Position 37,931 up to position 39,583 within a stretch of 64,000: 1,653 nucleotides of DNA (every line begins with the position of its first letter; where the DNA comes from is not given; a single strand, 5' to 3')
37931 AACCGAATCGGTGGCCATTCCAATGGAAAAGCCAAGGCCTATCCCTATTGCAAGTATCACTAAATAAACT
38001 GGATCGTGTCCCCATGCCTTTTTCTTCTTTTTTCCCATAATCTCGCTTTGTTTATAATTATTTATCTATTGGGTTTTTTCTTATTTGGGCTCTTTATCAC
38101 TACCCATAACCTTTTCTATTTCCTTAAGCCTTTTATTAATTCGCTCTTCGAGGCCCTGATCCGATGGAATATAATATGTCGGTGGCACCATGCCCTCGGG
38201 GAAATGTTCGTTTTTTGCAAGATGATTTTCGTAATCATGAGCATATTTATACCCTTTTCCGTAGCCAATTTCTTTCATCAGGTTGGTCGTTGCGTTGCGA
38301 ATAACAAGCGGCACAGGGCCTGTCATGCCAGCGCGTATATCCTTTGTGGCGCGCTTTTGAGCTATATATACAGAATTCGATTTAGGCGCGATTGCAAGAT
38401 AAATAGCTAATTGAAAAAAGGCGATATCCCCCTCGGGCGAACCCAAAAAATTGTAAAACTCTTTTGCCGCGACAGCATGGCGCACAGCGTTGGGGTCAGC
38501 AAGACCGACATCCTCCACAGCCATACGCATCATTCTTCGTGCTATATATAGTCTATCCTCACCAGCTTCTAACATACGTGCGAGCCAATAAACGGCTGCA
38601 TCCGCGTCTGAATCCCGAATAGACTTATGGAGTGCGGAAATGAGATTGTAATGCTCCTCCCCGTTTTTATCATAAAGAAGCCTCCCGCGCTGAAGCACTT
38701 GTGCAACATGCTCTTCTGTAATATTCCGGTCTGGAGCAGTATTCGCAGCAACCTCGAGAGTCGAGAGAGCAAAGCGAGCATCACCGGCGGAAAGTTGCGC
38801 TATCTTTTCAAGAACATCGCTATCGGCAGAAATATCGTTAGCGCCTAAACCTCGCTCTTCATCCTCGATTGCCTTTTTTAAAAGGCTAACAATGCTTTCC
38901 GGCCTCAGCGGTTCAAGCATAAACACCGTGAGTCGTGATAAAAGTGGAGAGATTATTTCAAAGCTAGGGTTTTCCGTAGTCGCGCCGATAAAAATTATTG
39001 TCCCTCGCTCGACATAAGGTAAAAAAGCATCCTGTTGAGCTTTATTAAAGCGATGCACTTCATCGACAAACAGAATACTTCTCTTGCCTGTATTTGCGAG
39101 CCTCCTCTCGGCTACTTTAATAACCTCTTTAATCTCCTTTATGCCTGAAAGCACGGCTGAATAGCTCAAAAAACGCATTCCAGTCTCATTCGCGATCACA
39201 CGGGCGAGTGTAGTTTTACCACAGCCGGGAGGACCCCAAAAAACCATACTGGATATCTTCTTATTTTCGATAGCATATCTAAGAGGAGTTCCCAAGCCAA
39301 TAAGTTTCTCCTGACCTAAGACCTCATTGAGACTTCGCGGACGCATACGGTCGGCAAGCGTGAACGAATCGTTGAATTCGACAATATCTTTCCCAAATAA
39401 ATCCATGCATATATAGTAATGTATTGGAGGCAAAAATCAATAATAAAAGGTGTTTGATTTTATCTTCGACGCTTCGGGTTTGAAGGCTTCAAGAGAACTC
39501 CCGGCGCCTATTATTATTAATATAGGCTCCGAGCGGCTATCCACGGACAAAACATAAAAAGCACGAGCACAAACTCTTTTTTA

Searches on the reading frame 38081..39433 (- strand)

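Call 34: search_protein_families(library=pfam, proteins=[window:38081-39433:-])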
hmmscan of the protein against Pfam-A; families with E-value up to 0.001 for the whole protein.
window:38081-39433:- (450 aa): 16 families
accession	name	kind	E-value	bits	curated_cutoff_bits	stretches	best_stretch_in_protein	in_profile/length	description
PF12002.13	MgsA_C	-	1.8e-63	213.8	27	1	275-439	2-166/167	MgsA AAA+ ATPase C terminal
PF16193.11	AAA_assoc_2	-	8.1e-26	90.5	34.3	1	199-273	3-81/81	AAA C-terminal domain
PF00004.35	AAA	-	1.5e-17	64.7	21.2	1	63-172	1-127/131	ATPase family associated with various cellular activities (AAA)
PF05496.18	RuvB_N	-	4.1e-14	53.1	27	1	30-150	1-118/159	Holliday junction DNA helicase RuvB P-loop domain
PF22703.2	Cdc6_lid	-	9.7e-07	29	27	1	202-245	16-65/68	Cdc6 AAA+ ATPase-type lid domain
PF07728.20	AAA_5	-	2.8e-05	24.6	22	1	63-148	2-97/139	AAA domain (dynein-related subfamily)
PF01637.24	ATPase_2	-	3.5e-05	24.2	33.2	0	57-84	17-44/225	ATPase domain predominantly from Archaea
PF13207.12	AAA_17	-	4.4e-05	24.2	27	1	67-96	2-31/136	AAA domain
PF13173.12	AAA_14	-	6.7e-05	23.3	27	1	64-176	6-123/129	AAA domain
PF13401.12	AAA_22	-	0.00021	22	27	0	62-85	7-33/130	AAA domain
PF13671.12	AAA_33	-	0.0005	20.8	27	0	64-100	3-39/143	AAA domain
PF20720.3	nSTAND3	-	0.0007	19.8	27.2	0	63-107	20-63/155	Novel STAND NTPase 3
PF13191.12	AAA_16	-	0.00072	20.5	32.6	0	61-84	25-51/167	AAA ATPase domain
PF01078.27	Mg_chelatase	-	0.00087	19.2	20.3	0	62-81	24-43/207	Magnesium chelatase, subunit ChlI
PF13521.12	AAA_28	-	0.00095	19.9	27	0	63-87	2-26/164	AAA domain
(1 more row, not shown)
